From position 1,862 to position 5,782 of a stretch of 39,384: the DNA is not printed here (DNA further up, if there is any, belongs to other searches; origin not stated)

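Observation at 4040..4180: Cys4 zinc-ribbon-like insertion in unsplit RpoB at the position where other archaea split the gene into B'' and B'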

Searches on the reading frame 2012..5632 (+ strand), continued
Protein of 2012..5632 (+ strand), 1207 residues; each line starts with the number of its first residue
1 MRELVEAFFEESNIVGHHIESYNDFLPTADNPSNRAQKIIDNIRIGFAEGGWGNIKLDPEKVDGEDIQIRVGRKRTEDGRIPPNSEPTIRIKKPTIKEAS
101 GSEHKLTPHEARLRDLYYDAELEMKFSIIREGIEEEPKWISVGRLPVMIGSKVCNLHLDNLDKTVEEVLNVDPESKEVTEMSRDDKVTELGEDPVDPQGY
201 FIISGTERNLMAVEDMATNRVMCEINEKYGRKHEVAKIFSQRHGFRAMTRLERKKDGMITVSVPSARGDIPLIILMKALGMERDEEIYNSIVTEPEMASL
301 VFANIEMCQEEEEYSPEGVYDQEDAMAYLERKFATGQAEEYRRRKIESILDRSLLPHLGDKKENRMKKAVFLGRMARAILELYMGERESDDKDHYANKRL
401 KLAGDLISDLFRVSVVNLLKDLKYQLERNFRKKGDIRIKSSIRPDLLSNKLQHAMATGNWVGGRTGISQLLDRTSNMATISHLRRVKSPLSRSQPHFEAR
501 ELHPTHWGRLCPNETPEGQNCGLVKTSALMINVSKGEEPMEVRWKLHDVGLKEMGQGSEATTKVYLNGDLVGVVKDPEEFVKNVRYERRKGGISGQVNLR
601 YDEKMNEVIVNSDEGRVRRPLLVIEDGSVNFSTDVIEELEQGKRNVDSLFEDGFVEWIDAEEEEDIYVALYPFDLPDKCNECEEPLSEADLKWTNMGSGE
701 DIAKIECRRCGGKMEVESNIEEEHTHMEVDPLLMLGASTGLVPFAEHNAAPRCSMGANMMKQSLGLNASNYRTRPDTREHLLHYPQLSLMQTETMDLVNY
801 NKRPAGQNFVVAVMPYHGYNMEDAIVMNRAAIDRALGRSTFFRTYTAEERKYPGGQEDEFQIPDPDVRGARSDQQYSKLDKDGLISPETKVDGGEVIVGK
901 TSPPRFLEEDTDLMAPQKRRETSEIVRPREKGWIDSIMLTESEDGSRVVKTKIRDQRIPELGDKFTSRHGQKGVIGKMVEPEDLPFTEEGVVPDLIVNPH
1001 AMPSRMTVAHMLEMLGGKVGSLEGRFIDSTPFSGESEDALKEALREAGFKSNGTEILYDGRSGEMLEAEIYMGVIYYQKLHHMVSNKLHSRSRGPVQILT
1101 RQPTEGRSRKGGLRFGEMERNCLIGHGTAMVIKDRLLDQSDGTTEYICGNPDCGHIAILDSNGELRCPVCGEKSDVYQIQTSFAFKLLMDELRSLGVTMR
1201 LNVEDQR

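Call 6: search_protein_families(library=pfam, proteins=[window:2012-5632:+])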
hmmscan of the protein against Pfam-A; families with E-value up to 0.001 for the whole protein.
window:2012-5632:+ (1207 aa): 7 families
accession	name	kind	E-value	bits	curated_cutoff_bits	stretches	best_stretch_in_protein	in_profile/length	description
PF00562.33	RNA_pol_Rpb2_6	-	9e-130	433.6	23.4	1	740-1109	3-373/373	RNA polymerase Rpb2, domain 6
PF04563.20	RNA_pol_Rpb2_1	-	3e-30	105.7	28.2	2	14-158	2-121/203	RNA polymerase beta subunit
PF04561.19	RNA_pol_Rpb2_2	-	7.4e-29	101.2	21.7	1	218-401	2-190/190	RNA polymerase Rpb2, domain 2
PF04565.21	RNA_pol_Rpb2_3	-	7.9e-26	90.5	21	1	469-533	1-68/68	RNA polymerase Rpb2, domain 3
PF04560.25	RNA_pol_Rpb2_7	-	1.6e-24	86.6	32.1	1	1111-1202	1-85/87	RNA polymerase Rpb2, domain 7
PF04566.18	RNA_pol_Rpb2_4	-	9.8e-21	74.1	28.7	1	564-625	1-62/62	RNA polymerase Rpb2, domain 4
PF04567.22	RNA_pol_Rpb2_5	-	1.1e-10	42.6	21.1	1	647-731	2-66/66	RNA polymerase Rpb2, domain 5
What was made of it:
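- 2012..5635 (+): Unsplit rpoB (Rpo2), 1207 aa, in an rpoH-rpoB-rpoA'-rpoA''-L30e-nusA cluster. All seven Pfam Rpb2 domains are present (call 6).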

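Call 8: find_homologous_proteins(query=window:2012-5632:+, max_evalue=1e-10)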
Query window:2012-5632:+ (1207 aa): 5318 proteins with E <= 1e-10 among 8000 candidates; the best 120 are listed.
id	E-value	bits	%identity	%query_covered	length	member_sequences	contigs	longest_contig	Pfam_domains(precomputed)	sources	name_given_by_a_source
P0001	0.0e+0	2761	100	100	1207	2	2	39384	PF04565.22,PF04561.20,PF04560.26,PF04566.19,PF04567.23,PF04563.21,PF00562.34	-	-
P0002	0.0e+0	2598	93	100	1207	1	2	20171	PF04565.22,PF04561.20,PF04560.26,PF04566.19,PF04567.23,PF04563.21,PF00562.34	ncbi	ncbi:MAG: DNA-directed RNA polymerase subunit B [Candidatus Thermoplasmatota archaeon]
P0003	0.0e+0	2573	92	100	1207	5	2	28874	PF04565.22,PF04561.20,PF04560.26,PF04566.19,PF04567.23,PF04563.21,PF00562.34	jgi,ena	-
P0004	0.0e+0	2558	91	100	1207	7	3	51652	PF04565.22,PF04561.20,PF04560.26,PF04566.19,PF04567.23,PF04563.21,PF00562.34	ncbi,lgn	ncbi:MAG: DNA-directed RNA polymerase subunit B [Thermoplasmata archaeon]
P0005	0.0e+0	2539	90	100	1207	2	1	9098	PF04565.22,PF04561.20,PF04560.26,PF04566.19,PF04567.23,PF04563.21,PF00562.34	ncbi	-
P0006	0.0e+0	2477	88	100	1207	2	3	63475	PF04565.22,PF04561.20,PF04560.26,PF04566.19,PF04567.23,PF04563.21,PF00562.34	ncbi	-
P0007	0.0e+0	2384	84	100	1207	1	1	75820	PF04565.22,PF04561.20,PF04560.26,PF04566.19,PF04567.23,PF04563.21,PF00562.34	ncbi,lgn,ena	-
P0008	0.0e+0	2319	81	100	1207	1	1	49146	PF04565.22,PF04561.20,PF04560.26,PF04566.19,PF04567.23,PF04563.21,PF00562.34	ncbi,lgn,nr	ncbi:MAG: DNA-directed RNA polymerase subunit B [Candidatus Thermoplasmatota archaeon]|nr:DNA-direct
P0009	0.0e+0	2315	80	100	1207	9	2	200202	PF04565.22,PF04561.20,PF04560.26,PF04566.19,PF04567.23,PF04563.21,PF00562.34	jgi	-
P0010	0.0e+0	2284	81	100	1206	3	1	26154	PF04565.22,PF04561.20,PF04560.26,PF04566.19,PF04567.23,PF04563.21,PF00562.34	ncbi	-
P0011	0.0e+0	2279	79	100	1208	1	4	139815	PF04565.22,PF04561.20,PF04560.26,PF04566.19,PF04567.23,PF04563.21,PF00562.34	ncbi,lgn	-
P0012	0.0e+0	2268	79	100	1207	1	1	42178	PF04565.22,PF04561.20,PF04560.26,PF04566.19,PF04567.23,PF04563.21,PF00562.34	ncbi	ncbi:MAG: DNA-directed RNA polymerase subunit B [Thermoplasmatota archaeon]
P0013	0.0e+0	2266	80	100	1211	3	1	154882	PF04565.22,PF04561.20,PF04560.26,PF04566.19,PF04567.23,PF04563.21,PF00562.34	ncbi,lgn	ncbi:MAG: DNA-directed RNA polymerase subunit B [Candidatus Natronoplasma sp.]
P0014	0.0e+0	2265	79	100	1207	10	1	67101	PF04565.22,PF04561.20,PF04560.26,PF04566.19,PF04567.23,PF04563.21,PF00562.34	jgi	-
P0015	0.0e+0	2258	79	100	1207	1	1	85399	PF04565.22,PF04561.20,PF04560.26,PF04566.19,PF04567.23,PF04563.21,PF00562.34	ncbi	-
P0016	0.0e+0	2232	79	100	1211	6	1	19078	PF04565.22,PF04561.20,PF04560.26,PF04566.19,PF04567.23,PF04563.21,PF00562.34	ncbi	-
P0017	0.0e+0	2225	77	100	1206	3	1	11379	PF04565.22,PF04561.20,PF04560.26,PF04566.19,PF04567.23,PF04563.21,PF00562.34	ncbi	ncbi:MAG: DNA-directed RNA polymerase subunit B [Thermoplasmatota archaeon]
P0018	0.0e+0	2209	77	100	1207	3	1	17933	PF04565.22,PF04561.20,PF04560.26,PF04566.19,PF04567.23,PF04563.21,PF00562.34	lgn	-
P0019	0.0e+0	2140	74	100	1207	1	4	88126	PF04565.22,PF04561.20,PF04560.26,PF04566.19,PF04567.23,PF04563.21,PF00562.34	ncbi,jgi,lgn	-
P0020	0.0e+0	2122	74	100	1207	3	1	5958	PF04565.22,PF04561.20,PF04560.26,PF04566.19,PF04567.23,PF04563.21,PF00562.34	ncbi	-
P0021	0.0e+0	2111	73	100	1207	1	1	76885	PF04565.22,PF04561.20,PF04560.26,PF04566.19,PF04567.23,PF04563.21,PF00562.34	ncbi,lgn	-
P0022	0.0e+0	2094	72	100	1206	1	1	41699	PF04565.22,PF04561.20,PF04560.26,PF04566.19,PF04567.23,PF04563.21,PF00562.34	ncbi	-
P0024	0.0e+0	2079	72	100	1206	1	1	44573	PF04565.22,PF04561.20,PF04560.26,PF04566.19,PF04567.23,PF04563.21,PF00562.34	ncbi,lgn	-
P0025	0.0e+0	2077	72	100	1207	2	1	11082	PF04565.22,PF04561.20,PF04560.26,PF04566.19,PF04567.23,PF04563.21,PF00562.34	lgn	-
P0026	0.0e+0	2074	72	100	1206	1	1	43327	PF04565.22,PF04561.20,PF04560.26,PF04566.19,PF04567.23,PF04563.21,PF00562.34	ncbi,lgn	-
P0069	0.0e+0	1791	63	100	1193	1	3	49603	PF04565.22,PF04561.20,PF04560.26,PF04566.19,PF04567.23,PF04563.21,PF00562.34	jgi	jgi:DNA-directed RNA polymerase subunit B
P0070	0.0e+0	1791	63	100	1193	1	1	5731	PF04565.22,PF04561.20,PF04560.26,PF04566.19,PF04567.23,PF04563.21,PF00562.34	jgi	jgi:DNA-directed RNA polymerase subunit B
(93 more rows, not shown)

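Call 32: search_protein_families(library=ncbifam, proteins=[window:2012-5632:+], max_evalue=1e-10)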
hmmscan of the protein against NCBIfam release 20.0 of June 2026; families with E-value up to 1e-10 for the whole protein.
window:2012-5632:+ (1207 aa): 7 families
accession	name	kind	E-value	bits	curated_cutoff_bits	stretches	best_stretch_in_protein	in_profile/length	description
NF006335.0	PRK08565.1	equivalog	0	1567.3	1402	1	2-1206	14-1114/1116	DNA-directed RNA polymerase subunit B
TIGR03670.1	rpoB_arch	equivalog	5.6e-281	933.1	811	1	564-1206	1-598/599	DNA-directed RNA polymerase subunit B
NF007175.0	PRK09606.1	equivalog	1.9e-184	613.8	355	1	2-554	5-491/496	DNA-directed RNA polymerase subunit B''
NF001616.1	PRK00405.1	equivalog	2.6e-105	353.3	896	2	806-1143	689-1053/1096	DNA-directed RNA polymerase subunit beta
TIGR02013.1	rpoB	equivalog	4.6e-100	335.9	801.15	3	947-1142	998-1196/1238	DNA-directed RNA polymerase subunit beta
NF007172.0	PRK09603.1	equivalog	4e-66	222.7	5372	3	384-531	449-593/2890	DNA-directed RNA polymerase subunit beta/beta'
NF011417.0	PRK14844.1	equivalog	1.3e-62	211.4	4632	2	1031-1143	1276-1388/2839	DNA-directed RNA polymerase subunit beta/beta'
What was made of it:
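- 2012..5635 (+): NCBIfam NF006335 scores 1567 bits against a cutoff of 1402 (call 32).
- On Archaeal RNA polymerase subunit B (Rpo2), unsplit form: NF006335 scores 1567.3 bits against a cutoff of 1402, covering residues 2-1206 (call 32). The B'' model covers 2-554 and the B' model covers 564-1206 (call 32).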

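Call 39: predict_structure(alignment_id=A1)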
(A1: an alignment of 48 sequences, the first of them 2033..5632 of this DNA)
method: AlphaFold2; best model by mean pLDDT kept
length: 1200 residues; sequences in the alignment: 48
mean_pLDDT: 55.7   pTM: 0.39
mean pLDDT of the five models: 55.7, 53.3, 51.6, 49.6, 48.6
residues with pLDDT >= 90: 12; 70-90: 403; 50-70: 287; < 50: 498
segments of 3 or more residues with pLDDT < 50: 1-9, 148-150, 188-212, 221-224, 234-239, 384-396, 449-524, 724-802, 808-867, 893-914, 932-940, 949-984, 992-1030, 1048-1060, 1067-1136, 1175-1200
pLDDT, mean of each block of 10 residues (from residue 1): 37 63 70 73 73 83 85 75 75 60 54 84 86 82 52 60 68 68 54 40 35 60 64 50 77 74 86 85 82 85 73 80 65 65 61 71 83 77 46 48 74 85 82 75 59 33 27 23 24 24 26 25 54 81 73 75 83 86 78 80 72 79 82 76 78 68 80 85 81 86 88 84 42 23 23 25 25 25 31 31 51 36 37 25 25 26 39 55 66 39 27 51 63 45 53 26 25 40 46 37 29 26 34 54 50 39 50 25 23 23 25 27 29 50 65 67 68 50 42 35
secondary structure, 60 per line:
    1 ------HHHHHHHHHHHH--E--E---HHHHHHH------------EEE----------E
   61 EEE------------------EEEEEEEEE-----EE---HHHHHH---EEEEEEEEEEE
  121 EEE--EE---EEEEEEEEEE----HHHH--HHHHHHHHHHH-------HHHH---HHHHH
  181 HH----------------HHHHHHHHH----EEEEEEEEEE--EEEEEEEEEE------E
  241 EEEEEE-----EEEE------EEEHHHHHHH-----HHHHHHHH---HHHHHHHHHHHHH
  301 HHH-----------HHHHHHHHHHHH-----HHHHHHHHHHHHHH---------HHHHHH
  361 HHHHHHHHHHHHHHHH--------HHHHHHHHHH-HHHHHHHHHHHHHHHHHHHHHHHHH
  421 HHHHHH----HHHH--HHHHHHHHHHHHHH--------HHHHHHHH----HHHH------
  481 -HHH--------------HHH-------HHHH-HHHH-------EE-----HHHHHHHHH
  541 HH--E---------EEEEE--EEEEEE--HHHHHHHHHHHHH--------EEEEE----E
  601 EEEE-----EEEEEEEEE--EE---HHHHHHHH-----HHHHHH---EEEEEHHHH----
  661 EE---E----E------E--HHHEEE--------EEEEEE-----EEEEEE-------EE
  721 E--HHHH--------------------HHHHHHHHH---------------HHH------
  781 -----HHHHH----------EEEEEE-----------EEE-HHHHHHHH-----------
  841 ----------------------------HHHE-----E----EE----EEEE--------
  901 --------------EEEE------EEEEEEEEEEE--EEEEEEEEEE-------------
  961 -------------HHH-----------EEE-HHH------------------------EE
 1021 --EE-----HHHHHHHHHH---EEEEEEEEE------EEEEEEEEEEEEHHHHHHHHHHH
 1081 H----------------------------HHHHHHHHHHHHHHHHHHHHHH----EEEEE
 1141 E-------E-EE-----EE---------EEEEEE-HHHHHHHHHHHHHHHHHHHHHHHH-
elements in order (helices of 4 or more, strands of 3 or more residues): H7-18 H28-34 E47-49 E60-63 E82-90 H101-106 E110-123 E131-140 H145-148 H151-161 H169-172 H176-182 H199-207 E212-221 E224-233 E240-246 E252-255 E262-264 H265-271 H277-284 H288-303 H315-326 H332-345 H355-376 H385-394 H396-426 H431-434 H437-450 H459-466 H471-474 H509-512 H514-517 H532-542 E555-559 E562-567 H570-582 E591-595 E600-604 E610-618 H626-633 H639-644 E648-652 H653-656 E684-686 E695-700 E706-711 E719-721 H724-727 H748-756 H786-790 E801-806 E818-820 H822-829 E889-892 E915-918 E925-935 E938-947 E988-990 H1030-1039 E1043-1051 E1058-1069 H1070-1081 H1110-1131 E1136-1141 E1169-1174 H1176-1199
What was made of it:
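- AF2 gives pLDDT 80-88 for the insert within an otherwise poor full-length model (call 39). The full-length AF2 model is poor overall (mean pLDDT 55.7, call 39).
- Tried and rejected: Full-length AF2 gave a poor global model (call 39), so it was not used for fold search or for contact inference.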
